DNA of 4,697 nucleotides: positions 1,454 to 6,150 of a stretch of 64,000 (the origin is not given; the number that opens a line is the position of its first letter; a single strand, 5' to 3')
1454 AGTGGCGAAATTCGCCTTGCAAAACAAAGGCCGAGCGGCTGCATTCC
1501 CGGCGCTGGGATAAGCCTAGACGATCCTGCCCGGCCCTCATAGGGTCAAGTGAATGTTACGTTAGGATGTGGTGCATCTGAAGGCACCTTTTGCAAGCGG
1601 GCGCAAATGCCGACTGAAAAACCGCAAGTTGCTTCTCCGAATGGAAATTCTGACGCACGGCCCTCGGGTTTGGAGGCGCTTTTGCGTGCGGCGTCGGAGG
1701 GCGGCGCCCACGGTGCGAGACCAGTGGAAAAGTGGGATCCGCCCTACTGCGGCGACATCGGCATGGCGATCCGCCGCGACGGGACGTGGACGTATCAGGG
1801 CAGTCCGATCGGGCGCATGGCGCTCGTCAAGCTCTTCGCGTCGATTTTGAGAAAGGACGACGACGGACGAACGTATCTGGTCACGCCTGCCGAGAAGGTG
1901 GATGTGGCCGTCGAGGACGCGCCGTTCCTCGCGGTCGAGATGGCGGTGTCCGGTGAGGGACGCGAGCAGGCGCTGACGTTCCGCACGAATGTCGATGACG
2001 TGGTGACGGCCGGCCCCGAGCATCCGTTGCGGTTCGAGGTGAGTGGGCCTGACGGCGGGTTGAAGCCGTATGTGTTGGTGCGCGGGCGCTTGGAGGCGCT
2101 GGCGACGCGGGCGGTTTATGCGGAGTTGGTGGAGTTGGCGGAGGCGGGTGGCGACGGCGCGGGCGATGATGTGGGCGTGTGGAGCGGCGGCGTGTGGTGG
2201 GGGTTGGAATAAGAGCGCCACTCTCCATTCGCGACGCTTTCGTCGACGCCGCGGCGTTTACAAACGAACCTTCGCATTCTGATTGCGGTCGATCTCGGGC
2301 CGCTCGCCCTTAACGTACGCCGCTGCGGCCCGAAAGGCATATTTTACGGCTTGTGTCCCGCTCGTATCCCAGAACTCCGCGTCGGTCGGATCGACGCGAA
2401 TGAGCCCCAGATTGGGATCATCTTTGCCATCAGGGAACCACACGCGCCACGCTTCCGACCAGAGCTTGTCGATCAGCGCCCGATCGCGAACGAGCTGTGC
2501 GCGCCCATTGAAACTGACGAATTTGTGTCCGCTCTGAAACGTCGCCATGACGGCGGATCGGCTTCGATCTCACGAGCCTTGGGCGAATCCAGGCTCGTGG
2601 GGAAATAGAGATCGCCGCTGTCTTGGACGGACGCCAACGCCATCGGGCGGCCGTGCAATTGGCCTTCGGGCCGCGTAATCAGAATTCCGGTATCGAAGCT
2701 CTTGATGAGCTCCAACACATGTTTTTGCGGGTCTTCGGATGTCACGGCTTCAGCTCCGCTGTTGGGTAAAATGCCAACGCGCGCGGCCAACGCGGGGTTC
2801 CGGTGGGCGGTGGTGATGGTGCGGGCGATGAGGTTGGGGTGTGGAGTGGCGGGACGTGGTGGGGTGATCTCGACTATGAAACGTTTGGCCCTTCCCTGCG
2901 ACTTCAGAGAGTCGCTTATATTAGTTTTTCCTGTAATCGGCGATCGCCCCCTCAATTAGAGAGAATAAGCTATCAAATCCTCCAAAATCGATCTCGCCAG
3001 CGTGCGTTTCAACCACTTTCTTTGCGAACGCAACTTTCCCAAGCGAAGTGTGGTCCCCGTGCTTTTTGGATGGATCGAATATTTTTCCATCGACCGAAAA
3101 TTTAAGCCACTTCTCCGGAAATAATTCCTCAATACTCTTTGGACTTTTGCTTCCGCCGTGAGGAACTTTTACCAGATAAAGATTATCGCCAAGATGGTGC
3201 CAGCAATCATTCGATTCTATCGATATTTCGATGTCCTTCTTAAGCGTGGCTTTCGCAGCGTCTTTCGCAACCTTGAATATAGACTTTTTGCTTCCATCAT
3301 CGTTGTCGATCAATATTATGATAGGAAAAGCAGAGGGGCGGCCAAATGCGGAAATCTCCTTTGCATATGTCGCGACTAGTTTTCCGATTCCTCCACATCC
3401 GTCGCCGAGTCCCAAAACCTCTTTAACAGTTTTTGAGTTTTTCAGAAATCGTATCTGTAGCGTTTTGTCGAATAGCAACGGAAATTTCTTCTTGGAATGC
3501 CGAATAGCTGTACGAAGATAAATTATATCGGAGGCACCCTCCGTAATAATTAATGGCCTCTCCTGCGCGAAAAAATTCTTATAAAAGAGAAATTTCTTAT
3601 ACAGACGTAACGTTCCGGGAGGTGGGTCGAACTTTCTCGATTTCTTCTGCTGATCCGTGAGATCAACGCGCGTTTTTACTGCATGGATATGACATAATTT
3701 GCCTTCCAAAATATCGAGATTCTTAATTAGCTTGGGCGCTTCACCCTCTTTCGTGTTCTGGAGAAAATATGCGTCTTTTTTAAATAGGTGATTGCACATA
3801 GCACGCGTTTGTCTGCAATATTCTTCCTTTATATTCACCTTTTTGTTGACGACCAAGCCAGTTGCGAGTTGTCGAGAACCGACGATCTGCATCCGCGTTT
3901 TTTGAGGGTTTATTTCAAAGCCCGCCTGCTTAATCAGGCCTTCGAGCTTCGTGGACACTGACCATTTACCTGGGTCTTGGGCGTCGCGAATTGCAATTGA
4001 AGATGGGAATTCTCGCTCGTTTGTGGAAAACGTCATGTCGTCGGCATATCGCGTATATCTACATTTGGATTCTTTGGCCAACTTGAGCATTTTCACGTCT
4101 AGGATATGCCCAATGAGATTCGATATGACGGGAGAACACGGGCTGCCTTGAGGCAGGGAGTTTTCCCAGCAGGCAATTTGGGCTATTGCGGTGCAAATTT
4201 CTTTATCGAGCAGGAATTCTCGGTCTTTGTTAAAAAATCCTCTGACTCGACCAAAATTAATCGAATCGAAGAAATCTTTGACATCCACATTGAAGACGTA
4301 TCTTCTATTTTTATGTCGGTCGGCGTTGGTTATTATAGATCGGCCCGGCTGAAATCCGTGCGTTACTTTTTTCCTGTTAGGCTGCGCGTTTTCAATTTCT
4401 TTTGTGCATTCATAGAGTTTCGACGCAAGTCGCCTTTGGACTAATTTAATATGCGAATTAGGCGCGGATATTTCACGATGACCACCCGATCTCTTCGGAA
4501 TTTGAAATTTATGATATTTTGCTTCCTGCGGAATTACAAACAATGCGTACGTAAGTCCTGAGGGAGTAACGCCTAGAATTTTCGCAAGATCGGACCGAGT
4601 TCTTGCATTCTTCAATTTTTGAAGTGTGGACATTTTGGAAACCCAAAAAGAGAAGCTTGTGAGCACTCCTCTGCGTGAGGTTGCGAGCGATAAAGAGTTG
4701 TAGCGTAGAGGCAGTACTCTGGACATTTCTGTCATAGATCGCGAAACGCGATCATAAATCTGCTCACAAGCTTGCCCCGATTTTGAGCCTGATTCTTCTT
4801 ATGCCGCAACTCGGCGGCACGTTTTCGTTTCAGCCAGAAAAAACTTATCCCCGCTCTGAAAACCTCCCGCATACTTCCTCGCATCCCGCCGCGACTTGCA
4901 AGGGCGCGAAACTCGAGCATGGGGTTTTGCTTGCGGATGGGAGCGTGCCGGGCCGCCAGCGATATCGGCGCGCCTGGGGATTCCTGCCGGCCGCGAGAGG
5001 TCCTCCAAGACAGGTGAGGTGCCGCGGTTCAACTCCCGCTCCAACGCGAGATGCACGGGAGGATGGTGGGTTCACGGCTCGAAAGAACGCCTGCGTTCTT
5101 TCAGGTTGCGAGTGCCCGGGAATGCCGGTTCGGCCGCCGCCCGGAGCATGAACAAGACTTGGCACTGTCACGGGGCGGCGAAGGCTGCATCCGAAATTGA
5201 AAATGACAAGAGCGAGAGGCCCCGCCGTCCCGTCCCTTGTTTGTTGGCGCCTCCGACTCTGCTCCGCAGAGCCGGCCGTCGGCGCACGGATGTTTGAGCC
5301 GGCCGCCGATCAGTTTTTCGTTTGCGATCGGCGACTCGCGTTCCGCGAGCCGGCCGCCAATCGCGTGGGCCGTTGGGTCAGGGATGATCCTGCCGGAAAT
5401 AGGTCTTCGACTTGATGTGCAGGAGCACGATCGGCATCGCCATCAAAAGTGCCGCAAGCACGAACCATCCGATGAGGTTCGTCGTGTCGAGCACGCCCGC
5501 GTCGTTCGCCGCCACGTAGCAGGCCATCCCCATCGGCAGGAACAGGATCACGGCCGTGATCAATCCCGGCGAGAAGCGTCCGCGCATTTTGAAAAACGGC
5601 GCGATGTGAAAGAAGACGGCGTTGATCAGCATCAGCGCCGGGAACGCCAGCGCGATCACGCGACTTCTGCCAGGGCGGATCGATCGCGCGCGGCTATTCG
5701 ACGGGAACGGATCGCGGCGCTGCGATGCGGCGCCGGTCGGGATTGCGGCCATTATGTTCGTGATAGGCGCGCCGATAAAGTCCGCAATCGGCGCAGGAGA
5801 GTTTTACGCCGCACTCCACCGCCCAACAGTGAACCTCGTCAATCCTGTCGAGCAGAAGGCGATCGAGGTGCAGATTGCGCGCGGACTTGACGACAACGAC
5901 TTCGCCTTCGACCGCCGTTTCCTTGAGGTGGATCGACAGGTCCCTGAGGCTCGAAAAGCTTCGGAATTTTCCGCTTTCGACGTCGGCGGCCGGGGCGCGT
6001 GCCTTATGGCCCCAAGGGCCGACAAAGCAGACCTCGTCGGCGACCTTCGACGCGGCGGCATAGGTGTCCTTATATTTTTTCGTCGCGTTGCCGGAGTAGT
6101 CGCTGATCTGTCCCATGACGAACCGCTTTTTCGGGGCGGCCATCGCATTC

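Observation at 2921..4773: Compact retron: RT fused to a TOPRIM nuclease domain (Ec67/Retron-Eco2-like) in an alphaproteobacterial core region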

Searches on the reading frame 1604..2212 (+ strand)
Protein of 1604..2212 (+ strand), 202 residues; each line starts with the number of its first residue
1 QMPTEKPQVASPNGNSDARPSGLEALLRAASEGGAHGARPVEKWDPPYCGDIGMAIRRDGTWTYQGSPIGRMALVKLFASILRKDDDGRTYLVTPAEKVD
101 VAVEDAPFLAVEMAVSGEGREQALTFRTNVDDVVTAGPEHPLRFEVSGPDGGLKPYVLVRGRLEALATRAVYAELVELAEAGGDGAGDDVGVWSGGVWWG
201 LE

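Call 43: find_homologous_proteins(query=window:1604-2212:+, max_evalue=1e-30)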
Query window:1604-2212:+ (202 aa): 7967 proteins with E <= 1e-30 among 8000 candidates; the best 120 are listed.
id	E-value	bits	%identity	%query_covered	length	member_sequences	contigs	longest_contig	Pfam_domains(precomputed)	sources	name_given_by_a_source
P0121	3.2e-117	407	93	99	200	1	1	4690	PF21028.3,PF06938.17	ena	-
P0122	1.1e-112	393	91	99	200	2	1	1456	PF21028.3,PF06938.17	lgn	-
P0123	1.2e-108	379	87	99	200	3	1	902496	PF21028.3,PF06938.17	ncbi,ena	-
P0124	1.0e-105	370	85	99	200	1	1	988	PF21028.3,PF06938.17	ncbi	-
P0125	4.6e-105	368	84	99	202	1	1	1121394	PF21028.3,PF06938.17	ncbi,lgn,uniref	ncbi:DUF1285 domain-containing protein [Hyphomicrobium sp.]|uniref:DUF1285 domain-containing protein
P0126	4.8e-105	368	85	99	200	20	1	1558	PF21028.3,PF06938.17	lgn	-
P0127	5.5e-104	364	83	99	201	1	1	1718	PF21028.3,PF06938.17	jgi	jgi:uncharacterized protein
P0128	1.5e-103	363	86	88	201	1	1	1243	PF21028.3,PF06938.17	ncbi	-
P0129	5.9e-101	354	86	94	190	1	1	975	PF21028.3,PF06938.17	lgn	-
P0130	1.0e-100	354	81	99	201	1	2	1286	PF21028.3,PF06938.17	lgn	-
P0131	2.0e-100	353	83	94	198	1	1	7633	PF21028.3,PF06938.17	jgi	jgi:uncharacterized protein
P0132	3.5e-100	352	84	94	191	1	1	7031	PF21028.3,PF06938.17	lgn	-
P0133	5.5e-100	351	85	94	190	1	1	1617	PF21028.3,PF06938.17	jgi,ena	-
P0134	1.6e-99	350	83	94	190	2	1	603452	PF21028.3,PF06938.17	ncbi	ncbi:DUF1285 domain-containing protein [Hyphomicrobium sp. 2TAF46]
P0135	2.9e-99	349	80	99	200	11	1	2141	PF21028.3,PF06938.17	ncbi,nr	ncbi:MAG: DUF1285 domain-containing protein [Devosia sp.]|nr:DUF1285 domain-containing protein [Devo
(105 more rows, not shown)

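Call 44: find_encoding_contigs(protein=P0123, flank=8000, max_places=2)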
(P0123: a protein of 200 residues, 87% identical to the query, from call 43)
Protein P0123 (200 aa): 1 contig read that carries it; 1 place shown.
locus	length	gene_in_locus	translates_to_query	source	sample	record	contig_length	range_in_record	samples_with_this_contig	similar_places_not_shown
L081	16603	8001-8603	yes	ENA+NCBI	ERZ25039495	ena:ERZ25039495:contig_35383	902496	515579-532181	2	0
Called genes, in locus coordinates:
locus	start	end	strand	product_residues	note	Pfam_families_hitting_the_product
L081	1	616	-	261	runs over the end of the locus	PF03446:NAD_binding_2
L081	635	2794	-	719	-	-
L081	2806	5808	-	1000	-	PF07584:BatA, PF13709:DUF4159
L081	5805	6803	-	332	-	PF01882:DUF58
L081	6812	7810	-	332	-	PF20030:bpMoxR, PF07726:AAA_3, PF07728:AAA_5, PF17863:AAA_lid_2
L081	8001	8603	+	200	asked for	PF06938:DUF1285_N, PF21028:DUF1285_C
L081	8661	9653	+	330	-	PF05598:DUF772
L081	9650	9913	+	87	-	-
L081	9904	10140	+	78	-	-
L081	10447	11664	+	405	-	PF24814:WD40_Prp19 (weak), PF00400:WD40, PF24814:WD40_Prp19, PF25175:Beta-prop_WDR5, PF24807:WD40_CDC20-Fz, PF25174:Beta-prop_THOC3, PF25175:Beta-prop_WDR5, PF23381:Beta-prop_IFT122_1st, +22 more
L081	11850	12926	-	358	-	PF08843:AbiEii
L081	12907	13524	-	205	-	PF19570:DUF6088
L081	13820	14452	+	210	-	PF00583:Acetyltransf_1, PF13673:Acetyltransf_10 (weak), PF13508:Acetyltransf_7 (weak)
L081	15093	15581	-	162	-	PF01243:PNPOx_N, PF16242:Pyrid_ox_like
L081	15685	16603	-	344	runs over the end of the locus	-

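Call 45: find_encoding_contigs(protein=P0125, flank=8000, max_places=2)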
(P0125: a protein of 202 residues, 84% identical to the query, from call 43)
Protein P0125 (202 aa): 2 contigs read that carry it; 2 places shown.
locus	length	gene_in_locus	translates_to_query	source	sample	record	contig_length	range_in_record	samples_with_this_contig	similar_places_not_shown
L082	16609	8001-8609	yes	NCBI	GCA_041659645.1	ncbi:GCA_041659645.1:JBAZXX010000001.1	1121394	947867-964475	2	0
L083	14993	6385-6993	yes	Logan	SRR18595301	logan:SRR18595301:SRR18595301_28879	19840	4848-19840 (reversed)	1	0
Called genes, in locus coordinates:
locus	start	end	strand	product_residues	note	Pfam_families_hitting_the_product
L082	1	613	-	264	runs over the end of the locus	PF03446:NAD_binding_2 (weak)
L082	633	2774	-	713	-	-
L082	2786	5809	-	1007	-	PF07584:BatA, PF13709:DUF4159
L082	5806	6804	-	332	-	PF01882:DUF58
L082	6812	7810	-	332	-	PF20030:bpMoxR, PF07726:AAA_3, PF07728:AAA_5, PF17863:AAA_lid_2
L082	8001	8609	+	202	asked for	PF06938:DUF1285_N, PF21028:DUF1285_C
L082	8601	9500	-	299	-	-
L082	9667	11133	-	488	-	PF13231:PMT_2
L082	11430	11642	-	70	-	-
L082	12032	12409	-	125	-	PF06059:DUF930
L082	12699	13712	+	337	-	PF13493:DUF4118, PF07568:HisKA_2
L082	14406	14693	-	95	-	PF06233:Usg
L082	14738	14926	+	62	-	-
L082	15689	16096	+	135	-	-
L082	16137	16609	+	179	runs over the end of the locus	PF00583:Acetyltransf_1, PF13673:Acetyltransf_10 (faint), PF13508:Acetyltransf_7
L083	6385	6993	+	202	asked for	PF06938:DUF1285_N, PF21028:DUF1285_C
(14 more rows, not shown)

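Call 46: find_encoding_contigs(protein=P0121, flank=8000, max_places=2)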
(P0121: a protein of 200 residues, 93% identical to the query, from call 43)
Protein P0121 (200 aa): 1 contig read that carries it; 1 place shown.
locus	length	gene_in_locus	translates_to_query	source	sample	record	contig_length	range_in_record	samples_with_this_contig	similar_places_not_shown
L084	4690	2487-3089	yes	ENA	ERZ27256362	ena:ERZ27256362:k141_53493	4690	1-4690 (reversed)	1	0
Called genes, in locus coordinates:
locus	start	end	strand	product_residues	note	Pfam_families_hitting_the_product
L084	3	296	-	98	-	?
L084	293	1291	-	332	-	PF01882:DUF58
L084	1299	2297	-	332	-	PF20030:bpMoxR, PF07726:AAA_3, PF07728:AAA_5, PF17863:AAA_lid_2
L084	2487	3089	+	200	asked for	PF06938:DUF1285_N, PF21028:DUF1285_C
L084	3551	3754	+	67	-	-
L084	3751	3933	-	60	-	-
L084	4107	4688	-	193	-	?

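Call 62: search_protein_families(library=padloc, proteins=[L084:4107-4643:-, L084:3521-3754:+, L082:8601-9500:-], max_evalue=0.001)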
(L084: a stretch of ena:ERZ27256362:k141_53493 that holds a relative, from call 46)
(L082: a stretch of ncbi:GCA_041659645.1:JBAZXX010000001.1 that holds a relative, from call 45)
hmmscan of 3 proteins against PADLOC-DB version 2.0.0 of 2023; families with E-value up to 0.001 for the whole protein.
L084:4107-4643:- (178 aa): 0 families

L084:3521-3754:+ (77 aa): 2 families
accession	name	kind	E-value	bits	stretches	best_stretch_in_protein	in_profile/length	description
PDLC03665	Control_protein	-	0.00011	20.4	1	11-74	5-69/77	control protein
PDLC04775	PDC-M69A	-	0.00095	17.7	0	14-75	7-68/113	-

L082:8601-9500:- (299 aa): 0 families

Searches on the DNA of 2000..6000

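Call 7: search_rna_families(source=window, start=2000, end=6000, threshold=evalue, max_evalue=1, show_alignments=3)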
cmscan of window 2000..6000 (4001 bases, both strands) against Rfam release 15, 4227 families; matches with E-value up to 1: 0.
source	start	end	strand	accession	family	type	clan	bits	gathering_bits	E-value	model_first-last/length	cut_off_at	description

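Call 57: search_rna_families(source=window, start=4774, end=5400, threshold=evalue, max_evalue=10, show_alignments=2)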
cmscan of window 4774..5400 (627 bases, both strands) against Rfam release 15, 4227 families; matches with E-value up to 10: 3.
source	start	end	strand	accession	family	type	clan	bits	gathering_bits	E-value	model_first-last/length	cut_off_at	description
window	5135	5261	-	RF02127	GNAS-AS1_1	Gene; lncRNA;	-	19.7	45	0.89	1-105/105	no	GNAS antisense RNA 1 conserved region 1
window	5172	5366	+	RF02571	Mcr7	Gene; sRNA;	-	18.1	380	0.032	1-351/351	no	mcr7 sRNA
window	5171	5274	+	RF01529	CC3552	Gene; sRNA;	-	16.5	50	3.2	1-106/106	no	Cauldobacter sRNA CC3552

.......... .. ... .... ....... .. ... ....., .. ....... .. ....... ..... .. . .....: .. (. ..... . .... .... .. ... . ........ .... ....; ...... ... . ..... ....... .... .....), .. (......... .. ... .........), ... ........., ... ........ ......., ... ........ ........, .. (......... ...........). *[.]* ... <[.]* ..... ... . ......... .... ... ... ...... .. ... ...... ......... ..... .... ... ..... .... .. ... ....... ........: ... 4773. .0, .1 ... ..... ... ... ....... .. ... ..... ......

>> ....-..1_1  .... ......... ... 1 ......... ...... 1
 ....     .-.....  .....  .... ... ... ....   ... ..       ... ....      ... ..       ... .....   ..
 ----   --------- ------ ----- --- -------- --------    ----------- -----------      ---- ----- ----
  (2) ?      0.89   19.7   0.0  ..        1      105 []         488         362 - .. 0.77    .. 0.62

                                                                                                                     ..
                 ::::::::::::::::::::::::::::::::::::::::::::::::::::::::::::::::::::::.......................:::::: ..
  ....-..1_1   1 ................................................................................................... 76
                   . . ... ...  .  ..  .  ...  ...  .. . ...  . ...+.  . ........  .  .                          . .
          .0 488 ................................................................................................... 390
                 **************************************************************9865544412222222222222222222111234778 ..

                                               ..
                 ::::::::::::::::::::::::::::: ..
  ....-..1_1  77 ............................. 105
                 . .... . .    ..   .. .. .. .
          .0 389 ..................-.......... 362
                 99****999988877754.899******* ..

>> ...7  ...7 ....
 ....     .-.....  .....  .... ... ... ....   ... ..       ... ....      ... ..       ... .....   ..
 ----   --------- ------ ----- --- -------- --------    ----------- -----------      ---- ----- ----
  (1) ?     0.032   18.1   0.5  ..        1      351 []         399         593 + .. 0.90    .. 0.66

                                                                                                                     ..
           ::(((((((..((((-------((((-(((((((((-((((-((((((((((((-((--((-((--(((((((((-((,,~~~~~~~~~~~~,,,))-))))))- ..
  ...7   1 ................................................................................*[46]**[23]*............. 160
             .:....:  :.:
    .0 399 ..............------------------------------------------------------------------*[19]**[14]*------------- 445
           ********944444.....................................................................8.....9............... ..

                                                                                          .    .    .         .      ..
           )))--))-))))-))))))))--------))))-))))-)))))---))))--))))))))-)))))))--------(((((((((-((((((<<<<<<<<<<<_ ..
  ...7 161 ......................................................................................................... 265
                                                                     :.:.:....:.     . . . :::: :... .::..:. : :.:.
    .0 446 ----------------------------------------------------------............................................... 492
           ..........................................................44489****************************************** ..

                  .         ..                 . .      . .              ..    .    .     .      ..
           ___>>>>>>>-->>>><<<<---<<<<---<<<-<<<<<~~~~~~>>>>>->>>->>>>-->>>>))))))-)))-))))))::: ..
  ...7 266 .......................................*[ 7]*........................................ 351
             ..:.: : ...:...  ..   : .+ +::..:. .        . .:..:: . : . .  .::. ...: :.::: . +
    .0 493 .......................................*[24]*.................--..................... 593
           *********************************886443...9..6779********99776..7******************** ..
